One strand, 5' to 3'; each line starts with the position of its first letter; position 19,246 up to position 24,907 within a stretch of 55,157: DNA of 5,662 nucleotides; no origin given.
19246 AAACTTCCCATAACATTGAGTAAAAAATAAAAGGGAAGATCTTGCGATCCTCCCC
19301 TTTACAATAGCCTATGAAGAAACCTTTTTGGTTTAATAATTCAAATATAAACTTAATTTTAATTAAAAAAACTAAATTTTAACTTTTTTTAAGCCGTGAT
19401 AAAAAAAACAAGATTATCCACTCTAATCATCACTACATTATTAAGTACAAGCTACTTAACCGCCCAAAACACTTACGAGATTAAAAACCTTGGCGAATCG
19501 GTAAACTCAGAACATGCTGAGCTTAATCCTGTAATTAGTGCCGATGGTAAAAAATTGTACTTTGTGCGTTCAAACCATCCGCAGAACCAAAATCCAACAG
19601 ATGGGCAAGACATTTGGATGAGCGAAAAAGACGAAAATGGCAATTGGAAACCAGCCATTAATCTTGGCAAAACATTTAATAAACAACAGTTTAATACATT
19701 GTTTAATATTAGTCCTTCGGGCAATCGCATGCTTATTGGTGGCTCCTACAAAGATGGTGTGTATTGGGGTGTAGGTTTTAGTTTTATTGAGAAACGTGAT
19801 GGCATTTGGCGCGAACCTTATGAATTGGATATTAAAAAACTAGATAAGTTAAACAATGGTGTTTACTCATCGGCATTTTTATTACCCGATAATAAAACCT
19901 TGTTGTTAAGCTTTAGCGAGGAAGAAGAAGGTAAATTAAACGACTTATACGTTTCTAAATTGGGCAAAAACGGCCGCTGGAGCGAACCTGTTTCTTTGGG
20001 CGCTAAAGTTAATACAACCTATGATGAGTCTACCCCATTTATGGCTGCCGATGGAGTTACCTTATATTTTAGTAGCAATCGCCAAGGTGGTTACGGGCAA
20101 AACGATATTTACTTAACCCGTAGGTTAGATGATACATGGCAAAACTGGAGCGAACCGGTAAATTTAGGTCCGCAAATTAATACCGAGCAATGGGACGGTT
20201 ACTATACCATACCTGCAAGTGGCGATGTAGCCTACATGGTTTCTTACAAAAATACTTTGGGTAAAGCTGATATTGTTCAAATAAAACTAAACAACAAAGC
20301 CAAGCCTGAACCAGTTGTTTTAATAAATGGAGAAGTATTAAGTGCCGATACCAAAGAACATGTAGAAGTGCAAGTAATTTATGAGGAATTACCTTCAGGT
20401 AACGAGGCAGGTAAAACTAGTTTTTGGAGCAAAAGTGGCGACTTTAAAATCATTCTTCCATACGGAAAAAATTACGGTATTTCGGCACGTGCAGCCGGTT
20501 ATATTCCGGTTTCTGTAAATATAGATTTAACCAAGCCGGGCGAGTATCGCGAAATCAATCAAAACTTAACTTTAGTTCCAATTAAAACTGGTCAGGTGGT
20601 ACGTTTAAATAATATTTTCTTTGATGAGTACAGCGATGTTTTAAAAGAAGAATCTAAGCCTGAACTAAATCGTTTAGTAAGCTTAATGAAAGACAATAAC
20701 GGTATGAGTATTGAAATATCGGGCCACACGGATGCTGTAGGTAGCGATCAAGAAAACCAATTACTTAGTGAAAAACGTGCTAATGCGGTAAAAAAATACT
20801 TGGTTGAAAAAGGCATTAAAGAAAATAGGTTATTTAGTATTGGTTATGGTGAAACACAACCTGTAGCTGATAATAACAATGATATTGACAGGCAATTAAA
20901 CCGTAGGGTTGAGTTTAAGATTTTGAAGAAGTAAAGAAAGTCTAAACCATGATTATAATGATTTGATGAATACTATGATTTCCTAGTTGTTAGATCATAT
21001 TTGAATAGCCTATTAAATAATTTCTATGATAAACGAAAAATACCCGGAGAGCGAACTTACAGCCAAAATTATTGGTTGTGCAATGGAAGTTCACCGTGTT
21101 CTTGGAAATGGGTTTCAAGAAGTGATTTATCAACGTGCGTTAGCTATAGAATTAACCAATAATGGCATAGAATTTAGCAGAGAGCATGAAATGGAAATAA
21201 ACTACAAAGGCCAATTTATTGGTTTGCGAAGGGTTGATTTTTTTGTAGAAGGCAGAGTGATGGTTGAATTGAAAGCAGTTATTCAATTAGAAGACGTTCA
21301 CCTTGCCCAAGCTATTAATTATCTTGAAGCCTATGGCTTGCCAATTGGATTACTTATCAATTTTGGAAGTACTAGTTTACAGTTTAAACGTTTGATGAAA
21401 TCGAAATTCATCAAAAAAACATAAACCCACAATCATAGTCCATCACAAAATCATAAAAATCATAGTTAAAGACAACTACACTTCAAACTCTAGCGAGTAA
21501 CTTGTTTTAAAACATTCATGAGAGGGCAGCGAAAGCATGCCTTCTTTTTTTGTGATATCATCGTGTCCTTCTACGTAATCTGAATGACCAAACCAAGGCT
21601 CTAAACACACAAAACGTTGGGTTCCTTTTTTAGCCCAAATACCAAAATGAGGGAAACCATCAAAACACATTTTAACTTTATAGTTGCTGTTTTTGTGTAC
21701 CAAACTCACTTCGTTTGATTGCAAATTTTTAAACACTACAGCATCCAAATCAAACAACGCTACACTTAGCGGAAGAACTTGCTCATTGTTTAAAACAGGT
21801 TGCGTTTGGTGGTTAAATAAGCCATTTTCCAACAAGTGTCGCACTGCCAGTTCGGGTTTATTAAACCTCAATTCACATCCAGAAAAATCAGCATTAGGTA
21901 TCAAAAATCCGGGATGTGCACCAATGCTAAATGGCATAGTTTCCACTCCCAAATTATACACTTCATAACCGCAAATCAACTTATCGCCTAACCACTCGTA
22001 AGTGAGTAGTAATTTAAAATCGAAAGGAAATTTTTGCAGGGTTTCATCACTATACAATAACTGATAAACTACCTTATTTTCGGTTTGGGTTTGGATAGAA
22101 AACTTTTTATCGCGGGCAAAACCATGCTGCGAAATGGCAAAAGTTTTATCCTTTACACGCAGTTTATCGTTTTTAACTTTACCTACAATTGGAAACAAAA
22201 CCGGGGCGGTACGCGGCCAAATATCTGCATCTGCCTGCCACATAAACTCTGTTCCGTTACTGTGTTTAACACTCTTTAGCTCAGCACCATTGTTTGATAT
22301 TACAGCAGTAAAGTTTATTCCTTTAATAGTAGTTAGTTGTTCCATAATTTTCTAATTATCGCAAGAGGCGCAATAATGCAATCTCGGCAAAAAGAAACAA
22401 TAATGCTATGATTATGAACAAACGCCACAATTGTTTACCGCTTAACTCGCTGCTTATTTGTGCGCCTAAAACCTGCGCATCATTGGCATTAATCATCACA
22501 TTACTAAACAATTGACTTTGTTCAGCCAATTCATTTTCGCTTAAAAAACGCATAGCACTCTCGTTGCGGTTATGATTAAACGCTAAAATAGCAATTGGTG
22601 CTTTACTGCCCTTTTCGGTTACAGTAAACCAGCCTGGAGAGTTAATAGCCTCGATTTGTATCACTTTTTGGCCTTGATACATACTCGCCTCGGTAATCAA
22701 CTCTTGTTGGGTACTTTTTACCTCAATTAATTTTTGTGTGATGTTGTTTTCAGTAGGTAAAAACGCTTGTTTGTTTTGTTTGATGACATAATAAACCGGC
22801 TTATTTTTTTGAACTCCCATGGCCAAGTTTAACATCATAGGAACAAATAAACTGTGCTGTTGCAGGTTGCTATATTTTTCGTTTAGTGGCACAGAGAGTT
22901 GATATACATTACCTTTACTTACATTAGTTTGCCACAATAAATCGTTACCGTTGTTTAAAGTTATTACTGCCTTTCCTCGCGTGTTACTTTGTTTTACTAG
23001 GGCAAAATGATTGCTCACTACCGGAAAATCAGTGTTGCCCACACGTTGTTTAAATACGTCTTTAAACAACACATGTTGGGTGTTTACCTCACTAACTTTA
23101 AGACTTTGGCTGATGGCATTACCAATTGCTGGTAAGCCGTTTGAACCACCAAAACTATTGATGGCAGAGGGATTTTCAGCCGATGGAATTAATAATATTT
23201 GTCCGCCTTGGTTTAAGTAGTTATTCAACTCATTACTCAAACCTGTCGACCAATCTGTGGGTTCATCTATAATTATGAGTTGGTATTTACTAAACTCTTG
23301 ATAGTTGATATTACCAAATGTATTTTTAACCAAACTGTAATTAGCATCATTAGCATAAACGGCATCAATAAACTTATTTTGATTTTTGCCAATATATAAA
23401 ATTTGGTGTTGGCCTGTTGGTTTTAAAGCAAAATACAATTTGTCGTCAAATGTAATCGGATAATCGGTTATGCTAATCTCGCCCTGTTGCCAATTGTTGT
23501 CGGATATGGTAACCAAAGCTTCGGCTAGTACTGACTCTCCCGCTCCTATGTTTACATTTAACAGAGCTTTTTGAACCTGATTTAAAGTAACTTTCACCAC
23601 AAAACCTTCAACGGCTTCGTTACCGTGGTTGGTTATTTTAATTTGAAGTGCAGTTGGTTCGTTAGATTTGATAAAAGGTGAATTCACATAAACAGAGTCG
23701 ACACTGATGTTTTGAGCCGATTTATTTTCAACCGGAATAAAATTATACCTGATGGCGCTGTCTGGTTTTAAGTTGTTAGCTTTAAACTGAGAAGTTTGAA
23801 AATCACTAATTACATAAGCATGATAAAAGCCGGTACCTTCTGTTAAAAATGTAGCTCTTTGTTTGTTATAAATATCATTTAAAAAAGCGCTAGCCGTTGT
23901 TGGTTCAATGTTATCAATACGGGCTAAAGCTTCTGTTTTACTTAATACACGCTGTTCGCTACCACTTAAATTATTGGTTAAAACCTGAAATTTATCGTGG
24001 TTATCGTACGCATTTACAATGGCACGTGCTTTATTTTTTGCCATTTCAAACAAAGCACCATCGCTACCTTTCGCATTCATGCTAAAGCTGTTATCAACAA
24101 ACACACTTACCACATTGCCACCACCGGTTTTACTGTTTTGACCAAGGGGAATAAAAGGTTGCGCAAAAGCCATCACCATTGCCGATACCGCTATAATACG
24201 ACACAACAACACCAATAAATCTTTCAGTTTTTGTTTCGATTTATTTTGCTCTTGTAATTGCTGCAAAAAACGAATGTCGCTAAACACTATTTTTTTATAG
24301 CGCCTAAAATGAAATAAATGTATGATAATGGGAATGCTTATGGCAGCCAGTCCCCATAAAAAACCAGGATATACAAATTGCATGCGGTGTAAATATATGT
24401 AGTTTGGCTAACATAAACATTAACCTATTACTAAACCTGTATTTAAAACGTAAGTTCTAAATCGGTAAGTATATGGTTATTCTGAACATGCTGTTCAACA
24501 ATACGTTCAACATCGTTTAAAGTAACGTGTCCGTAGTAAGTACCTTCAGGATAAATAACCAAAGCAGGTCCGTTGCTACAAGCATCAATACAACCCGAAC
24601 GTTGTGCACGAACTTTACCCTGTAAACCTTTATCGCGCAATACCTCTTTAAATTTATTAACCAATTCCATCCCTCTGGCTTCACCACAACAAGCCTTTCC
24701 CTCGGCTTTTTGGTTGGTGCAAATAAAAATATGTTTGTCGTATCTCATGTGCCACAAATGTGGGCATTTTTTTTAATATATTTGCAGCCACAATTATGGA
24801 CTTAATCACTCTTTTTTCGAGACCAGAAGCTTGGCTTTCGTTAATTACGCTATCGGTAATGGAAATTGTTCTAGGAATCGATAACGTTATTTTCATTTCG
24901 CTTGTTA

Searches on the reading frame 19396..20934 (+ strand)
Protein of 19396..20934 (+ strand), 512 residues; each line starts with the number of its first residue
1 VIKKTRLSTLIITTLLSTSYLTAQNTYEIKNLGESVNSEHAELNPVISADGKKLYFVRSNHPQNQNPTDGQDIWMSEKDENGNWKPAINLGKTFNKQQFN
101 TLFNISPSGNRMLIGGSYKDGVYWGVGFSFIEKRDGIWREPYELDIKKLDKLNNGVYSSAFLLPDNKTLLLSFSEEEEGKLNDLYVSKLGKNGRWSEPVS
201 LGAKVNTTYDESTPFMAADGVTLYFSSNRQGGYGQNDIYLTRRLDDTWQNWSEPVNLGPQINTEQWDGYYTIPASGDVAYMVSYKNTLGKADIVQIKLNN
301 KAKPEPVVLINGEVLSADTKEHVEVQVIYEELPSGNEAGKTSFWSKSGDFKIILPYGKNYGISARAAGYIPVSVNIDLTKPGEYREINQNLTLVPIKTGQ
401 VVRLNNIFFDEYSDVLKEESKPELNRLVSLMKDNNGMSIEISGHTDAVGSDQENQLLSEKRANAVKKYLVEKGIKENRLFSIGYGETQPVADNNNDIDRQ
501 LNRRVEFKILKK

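Call 8: search_protein_families(library=pfam, proteins=[window:19396-20934:+])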
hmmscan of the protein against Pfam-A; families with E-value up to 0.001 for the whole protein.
window:19396-20934:+ (512 aa): 2 families
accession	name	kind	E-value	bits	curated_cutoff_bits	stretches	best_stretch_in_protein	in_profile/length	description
PF00691.25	OmpA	-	3.1e-24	85.6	27.2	1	408-503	1-98/98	OmpA family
PF07676.18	PD40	-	6.4e-15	55.1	20.9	2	203-239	3-37/38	WD40-like Beta Propeller Repeat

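Call 9: find_related_loci(query=window:19396-20934:+, collection=genome_contigs, flank=4000)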
Query window:19396-20934:+ (512 aa) in genome_contigs; peptide patterns used: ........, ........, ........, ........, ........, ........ (x = any residue, [..] = any of these).
331 stretches matched a pattern; 304 encode a relative of the query (tblastn E <= 1e-3); the best 80 are kept; 80 distinct loci.
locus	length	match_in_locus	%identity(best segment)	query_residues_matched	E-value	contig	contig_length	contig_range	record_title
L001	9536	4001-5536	92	1-512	0e+0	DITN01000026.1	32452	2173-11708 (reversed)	MAG TPA_asm: Bacteroidetes bacterium UBA6183 UBA6183_contig_54828, whole genome shotgun sequence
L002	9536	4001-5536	91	1-512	0e+0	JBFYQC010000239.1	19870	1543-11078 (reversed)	MAG: Bacteroidota bacterium isolate PPR_0171 PPR_0171_bin.34.fa_k121_353938, whole genome shotgun sequence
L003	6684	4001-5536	90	1-512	0e+0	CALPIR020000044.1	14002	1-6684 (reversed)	MAG: Chitinophaga pinensis isolate HRS-ES8-bin-125 genome assembly, contig: HRS-ES8-C1385, whole genome shotgun sequence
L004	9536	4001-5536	89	1-512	0e+0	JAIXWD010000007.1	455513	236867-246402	MAG: Bacteroidetes bacterium isolate D4_MAG_00005 pond_D4_MAG_00005_000000000003, whole genome shotgun sequence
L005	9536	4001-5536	89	1-512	0e+0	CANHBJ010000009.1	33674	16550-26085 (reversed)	MAG: Bacteroidetes bacterium isolate RE-16jun15-135 genome assembly, contig: RE-16jun15-C513, whole genome shotgun seque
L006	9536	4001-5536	90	1-512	0e+0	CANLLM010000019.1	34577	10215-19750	MAG: Bacteroidetes bacterium isolate ZE-13may13-124 genome assembly, contig: ZE-13may13-C1026, whole genome shotgun sequ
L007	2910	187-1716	89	1-510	0e+0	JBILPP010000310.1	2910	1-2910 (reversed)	MAG: Bacteroidia bacterium isolate ME2018-04-20_3300034022_group8_bin194 Rohwer_bin1057_scaffold_47674_c1, whole genome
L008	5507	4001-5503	76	10-512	0e+0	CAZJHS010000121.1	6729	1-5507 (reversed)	MAG TPA_asm: uncultured Chitinophaga sp. isolate binchicken_co328_172 genome assembly, contig: NODE_9270_length_6729_cov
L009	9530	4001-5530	73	4-512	0e+0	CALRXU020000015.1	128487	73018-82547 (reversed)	MAG: Chitinophaga pinensis isolate JJ-LA1A6-383-3-m1-bin304 genome assembly, contig: JJ-LA1A6-383-C25, whole genome shot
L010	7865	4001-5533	71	1-512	0e+0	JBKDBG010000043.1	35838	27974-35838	MAG: Bacteroidota bacterium isolate samp_2079_concoct_418 samp_2079_441070, whole genome shotgun sequence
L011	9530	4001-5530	69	1-512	0e+0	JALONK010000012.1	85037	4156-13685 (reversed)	MAG: Bacteroidia bacterium isolate Prado075 scaffold_177, whole genome shotgun sequence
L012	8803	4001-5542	65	1-512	0e+0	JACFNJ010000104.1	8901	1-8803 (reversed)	MAG: Bacteroidia bacterium isolate BROCD021 NODE_4434_length_8901_cov_3.947434, whole genome shotgun sequence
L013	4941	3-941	82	31-512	9e-172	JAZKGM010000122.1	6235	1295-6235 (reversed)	MAG: Bacteroidota bacterium isolate DC_RB_04_SPN110320-bin047_1 DCRB04SPN_B047_1_000000000122, whole genome shotgun sequ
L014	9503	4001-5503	48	7-512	7e-149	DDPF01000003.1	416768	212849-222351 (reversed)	MAG TPA_asm: Bacteroidetes bacterium UBA2475 UBA2475_contig_37, whole genome shotgun sequence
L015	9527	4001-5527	49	2-512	2e-148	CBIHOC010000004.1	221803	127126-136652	MAG TPA_asm: uncultured Chryseobacterium sp. isolate SRR18156182_binner12_Refined_23 genome assembly, contig: ERZ2733683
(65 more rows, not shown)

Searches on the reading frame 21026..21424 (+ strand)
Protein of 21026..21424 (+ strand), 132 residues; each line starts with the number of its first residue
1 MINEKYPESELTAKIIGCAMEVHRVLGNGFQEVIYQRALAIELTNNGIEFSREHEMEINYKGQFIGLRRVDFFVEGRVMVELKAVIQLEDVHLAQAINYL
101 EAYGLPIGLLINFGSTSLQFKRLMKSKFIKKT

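Call 8: search_protein_families(library=pfam, proteins=[window:21026-21424:+])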
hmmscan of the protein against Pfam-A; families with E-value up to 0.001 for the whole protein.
window:21026-21424:+ (132 aa): 1 family
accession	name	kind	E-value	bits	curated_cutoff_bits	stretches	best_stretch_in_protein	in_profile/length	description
PF13366.12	PDDEXK_3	-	1.8e-39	135.2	22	1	10-122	2-116/117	PD-(D/E)XK nuclease superfamily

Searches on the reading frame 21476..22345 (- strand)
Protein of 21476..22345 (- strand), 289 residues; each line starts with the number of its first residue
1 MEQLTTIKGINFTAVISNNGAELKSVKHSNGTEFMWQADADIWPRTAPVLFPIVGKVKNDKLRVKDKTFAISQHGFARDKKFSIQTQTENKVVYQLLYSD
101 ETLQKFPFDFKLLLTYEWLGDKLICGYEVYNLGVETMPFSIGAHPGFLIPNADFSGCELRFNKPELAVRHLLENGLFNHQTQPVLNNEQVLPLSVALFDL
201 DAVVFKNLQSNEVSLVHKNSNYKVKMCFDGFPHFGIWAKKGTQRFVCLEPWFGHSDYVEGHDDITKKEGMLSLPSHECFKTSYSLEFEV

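Call 8: search_protein_families(library=pfam, proteins=[window:21476-22345:-])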
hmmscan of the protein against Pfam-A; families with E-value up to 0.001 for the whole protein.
window:21476-22345:- (289 aa): 1 family
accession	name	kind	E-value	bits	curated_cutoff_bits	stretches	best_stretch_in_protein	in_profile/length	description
PF01263.26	Aldose_epim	-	3.6e-28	99.2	27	1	4-256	3-282/299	Aldose 1-epimerase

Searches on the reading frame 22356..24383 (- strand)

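Call 57: search_protein_families(library=pfam, proteins=[window:22356-24383:-])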
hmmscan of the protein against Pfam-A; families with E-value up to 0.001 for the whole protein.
window:22356-24383:- (675 aa): 1 family
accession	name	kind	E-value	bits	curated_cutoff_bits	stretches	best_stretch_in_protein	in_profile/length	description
PF07584.16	BatA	-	2.6e-22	79.5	25.9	1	1-76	1-77/77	Aerotolerance regulator N-terminal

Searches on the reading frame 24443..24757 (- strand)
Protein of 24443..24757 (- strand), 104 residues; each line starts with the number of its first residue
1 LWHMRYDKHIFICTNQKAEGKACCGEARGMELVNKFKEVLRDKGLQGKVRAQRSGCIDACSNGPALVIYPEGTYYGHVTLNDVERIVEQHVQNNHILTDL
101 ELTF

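Call 61: search_protein_families(library=pfam, proteins=[window:24443-24757:-])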
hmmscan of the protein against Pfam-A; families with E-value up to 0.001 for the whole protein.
window:24443-24757:- (104 aa): 3 families
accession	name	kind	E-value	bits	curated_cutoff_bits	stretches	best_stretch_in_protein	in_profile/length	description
PF06999.17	Suc_Fer-like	-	3.6e-08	34.1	34.9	1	5-99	94-187/191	Sucrase/ferredoxin-like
PF07845.16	DUF1636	-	0.00018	22.3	31.6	1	11-72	2-65/117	Protein of unknown function (DUF1636)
PF01257.25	2Fe-2S_thioredx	-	0.00024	21.4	24.8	1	28-89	80-143/145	Thioredoxin-like [2Fe-2S] ferredoxin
